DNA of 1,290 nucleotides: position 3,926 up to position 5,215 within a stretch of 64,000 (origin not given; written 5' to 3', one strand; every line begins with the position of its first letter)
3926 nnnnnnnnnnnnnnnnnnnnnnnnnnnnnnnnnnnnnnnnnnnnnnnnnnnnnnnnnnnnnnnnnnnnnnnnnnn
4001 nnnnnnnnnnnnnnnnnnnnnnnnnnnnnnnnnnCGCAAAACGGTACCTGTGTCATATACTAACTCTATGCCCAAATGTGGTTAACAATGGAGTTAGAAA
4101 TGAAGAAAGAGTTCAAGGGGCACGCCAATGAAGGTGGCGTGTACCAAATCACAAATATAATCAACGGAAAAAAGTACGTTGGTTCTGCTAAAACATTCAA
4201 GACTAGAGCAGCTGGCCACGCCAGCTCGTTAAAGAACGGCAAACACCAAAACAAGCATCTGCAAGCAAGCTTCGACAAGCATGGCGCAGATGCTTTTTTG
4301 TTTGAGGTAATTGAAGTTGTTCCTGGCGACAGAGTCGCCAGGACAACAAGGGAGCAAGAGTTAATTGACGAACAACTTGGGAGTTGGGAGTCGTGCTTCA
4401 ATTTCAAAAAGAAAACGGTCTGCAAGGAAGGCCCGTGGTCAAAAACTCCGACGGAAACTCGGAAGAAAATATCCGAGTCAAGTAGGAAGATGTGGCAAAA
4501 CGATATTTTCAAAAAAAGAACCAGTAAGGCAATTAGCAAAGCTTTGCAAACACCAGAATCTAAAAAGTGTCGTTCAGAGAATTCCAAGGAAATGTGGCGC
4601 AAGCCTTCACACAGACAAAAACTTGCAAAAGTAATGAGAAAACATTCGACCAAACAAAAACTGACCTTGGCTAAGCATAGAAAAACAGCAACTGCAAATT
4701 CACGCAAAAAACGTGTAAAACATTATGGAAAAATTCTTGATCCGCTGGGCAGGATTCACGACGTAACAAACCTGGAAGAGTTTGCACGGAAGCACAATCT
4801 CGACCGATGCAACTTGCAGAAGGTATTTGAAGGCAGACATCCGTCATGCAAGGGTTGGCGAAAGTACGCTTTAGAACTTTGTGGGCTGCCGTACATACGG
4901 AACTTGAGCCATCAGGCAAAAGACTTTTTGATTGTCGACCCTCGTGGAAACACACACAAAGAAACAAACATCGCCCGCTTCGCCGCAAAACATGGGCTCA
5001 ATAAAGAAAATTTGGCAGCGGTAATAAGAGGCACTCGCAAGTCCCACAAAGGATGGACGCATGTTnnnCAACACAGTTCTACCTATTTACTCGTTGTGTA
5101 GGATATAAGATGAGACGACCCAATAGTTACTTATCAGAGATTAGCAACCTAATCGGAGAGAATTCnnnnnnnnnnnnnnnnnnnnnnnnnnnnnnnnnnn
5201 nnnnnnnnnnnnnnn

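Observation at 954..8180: Tandem duplicated ~1000-aa tail sheath genes separated by a GIY-YIG endonuclease gene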

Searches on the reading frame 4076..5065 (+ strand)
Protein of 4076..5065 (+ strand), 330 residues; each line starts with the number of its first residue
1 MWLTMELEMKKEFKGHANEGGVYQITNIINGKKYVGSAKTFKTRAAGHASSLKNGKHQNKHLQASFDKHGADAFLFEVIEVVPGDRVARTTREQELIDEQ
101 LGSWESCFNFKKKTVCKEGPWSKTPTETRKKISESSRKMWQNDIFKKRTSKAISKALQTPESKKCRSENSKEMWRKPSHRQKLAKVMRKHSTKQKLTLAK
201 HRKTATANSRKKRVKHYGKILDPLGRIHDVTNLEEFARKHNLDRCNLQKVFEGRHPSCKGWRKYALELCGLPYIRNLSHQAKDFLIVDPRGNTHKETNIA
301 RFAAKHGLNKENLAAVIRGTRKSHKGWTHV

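Call 4: search_protein_families(library=pfam, proteins=[window:4076-5065:+], max_evalue=0.01)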
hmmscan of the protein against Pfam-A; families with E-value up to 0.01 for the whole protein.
window:4076-5065:+ (330 aa): 3 families
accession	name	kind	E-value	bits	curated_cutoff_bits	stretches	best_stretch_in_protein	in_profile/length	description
PF01541.30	GIY-YIG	-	6.2e-10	39.7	22.6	1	20-99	2-71/78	GIY-YIG catalytic domain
PF22083.2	I-HmuI_NUMOD-like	-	2.2e-05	24.4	27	1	298-328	14-44/46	DNA endonuclease I-HmuI-like, NUMOD-like domain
PF19835.5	SegE_GIY-YIG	-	0.00035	21.2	25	1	2-82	1-87/123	Putative endonuclease segE, GIY-YIG domain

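Call 5: search_protein_families(library=phrogs, proteins=[window:4076-5065:+], max_evalue=0.001)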
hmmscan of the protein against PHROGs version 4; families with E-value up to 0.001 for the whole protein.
window:4076-5065:+ (330 aa): 8 families
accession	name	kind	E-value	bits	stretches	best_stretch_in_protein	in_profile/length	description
phrog_314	-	DNA, RNA and nucleotide metabolism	6.2e-20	72.6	1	4-264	163-388/574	homing endonuclease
phrog_2081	-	DNA, RNA and nucleotide metabolism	4.5e-17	63.3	2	277-328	196-247/433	HNH endonuclease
phrog_7168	-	DNA, RNA and nucleotide metabolism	1.1e-13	52.3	1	20-82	2-65/284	homing endonuclease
phrog_19446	-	DNA, RNA and nucleotide metabolism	1.4e-13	52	1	20-264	2-234/254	homing endonuclease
phrog_5123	-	DNA, RNA and nucleotide metabolism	1.2e-09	39.3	1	22-112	4-90/152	homing endonuclease with GIY-YIG motif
phrog_925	-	DNA, RNA and nucleotide metabolism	4.9e-08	33.6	0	297-329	18-50/67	HTH DNA binding protein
phrog_13862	-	DNA, RNA and nucleotide metabolism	0.00063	20.8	1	19-68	27-76/112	endonuclease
phrog_447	-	other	0.00076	20.4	1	2-83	10-97/148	NAD synthetase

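Call 85: search_dna_similar(query=window:4076-5065:+, collection=phages, mode=protein, max_rows=12)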
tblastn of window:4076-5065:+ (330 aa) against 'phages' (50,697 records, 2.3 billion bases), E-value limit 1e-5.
Records with a match: 434; places in all: 451; records where one place covers at least 80% of the query: 1.
Best place of each record, by identity: <60% 434.
By first word of the organism name: Escherichia 138; Bacillus 36; Klebsiella 34; Flavobacterium 29; Acinetobacter 21; Salmonella 19; Yersinia 19; Enterobacteria 18; Lactococcus 15; Streptococcus 15; and 23 more.
By host as written in the record: Escherichia coli 66; - 53; Escherichia coli B 18; Lactococcus lactis 15; Streptococcus thermophilus 15; Flavobacterium psychrophilum 950106-1/1 12; Bacillus subtilis BEST7003 9; Yersinia pseudotuberculosis 9; and 132 more.
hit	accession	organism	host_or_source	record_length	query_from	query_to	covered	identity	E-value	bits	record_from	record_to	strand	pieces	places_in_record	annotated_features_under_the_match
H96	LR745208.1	uncultured phage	metagenomic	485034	7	327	97%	32.9%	3e-39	152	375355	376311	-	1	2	record has no annotation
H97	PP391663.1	Xanthomonas phage XapPhi5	Xanthomonas arboricola pv. pruni strain ...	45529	13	226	65%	29.7%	2e-10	68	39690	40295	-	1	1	hypothetical protein | holin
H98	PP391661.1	Xanthomonas phage XapPhi3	Xanthomonas arboricola pv. pruni strain ...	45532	13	226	65%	29.7%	2e-10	68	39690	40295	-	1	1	hypothetical protein | holin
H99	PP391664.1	Xanthomonas phage XapPhi6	Xanthomonas arboricola pv. pruni strain ...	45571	13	226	65%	29.7%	2e-10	68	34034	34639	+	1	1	hypothetical protein | holin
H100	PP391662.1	Xanthomonas phage XapPhi4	Xanthomonas arboricola pv. pruni strain ...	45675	13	226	65%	29.7%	2e-10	68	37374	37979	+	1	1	hypothetical protein | holin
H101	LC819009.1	Ralstonia phage FLC4-5C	Ralstonia pseudosolanacearum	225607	21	245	68%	26.7%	3e-6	55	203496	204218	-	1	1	hypothetical protein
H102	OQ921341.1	Bacillus phage SPbetaL1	Bacillus subtilis BEST7003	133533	21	225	62%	28.3%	2e-8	62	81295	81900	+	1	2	hypothetical protein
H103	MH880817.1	Enterococcus phage EfV12-phi1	Enterococcus faecium TX1330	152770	21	262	73%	23.3%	1e-6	56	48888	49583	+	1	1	hypothetical protein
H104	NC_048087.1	Enterococcus phage EfV12-phi1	Enterococcus faecium TX1330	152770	21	262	73%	23.3%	1e-6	56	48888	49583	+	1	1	homing endonuclease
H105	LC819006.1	Ralstonia phage FLC4-11C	Ralstonia pseudosolanacearum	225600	21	207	57%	29.9%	3e-8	61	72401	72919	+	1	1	putative GIY-YIG type nuclease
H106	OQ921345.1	Bacillus phage SPbetaL5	Bacillus subtilis BEST7003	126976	16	198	55%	29.2%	4e-7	57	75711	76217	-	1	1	hypothetical protein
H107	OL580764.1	Bacillus phage vB_BsuS-Goe14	Bacillus subtilis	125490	16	198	55%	29.2%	9e-7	57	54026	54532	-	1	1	hypothetical protein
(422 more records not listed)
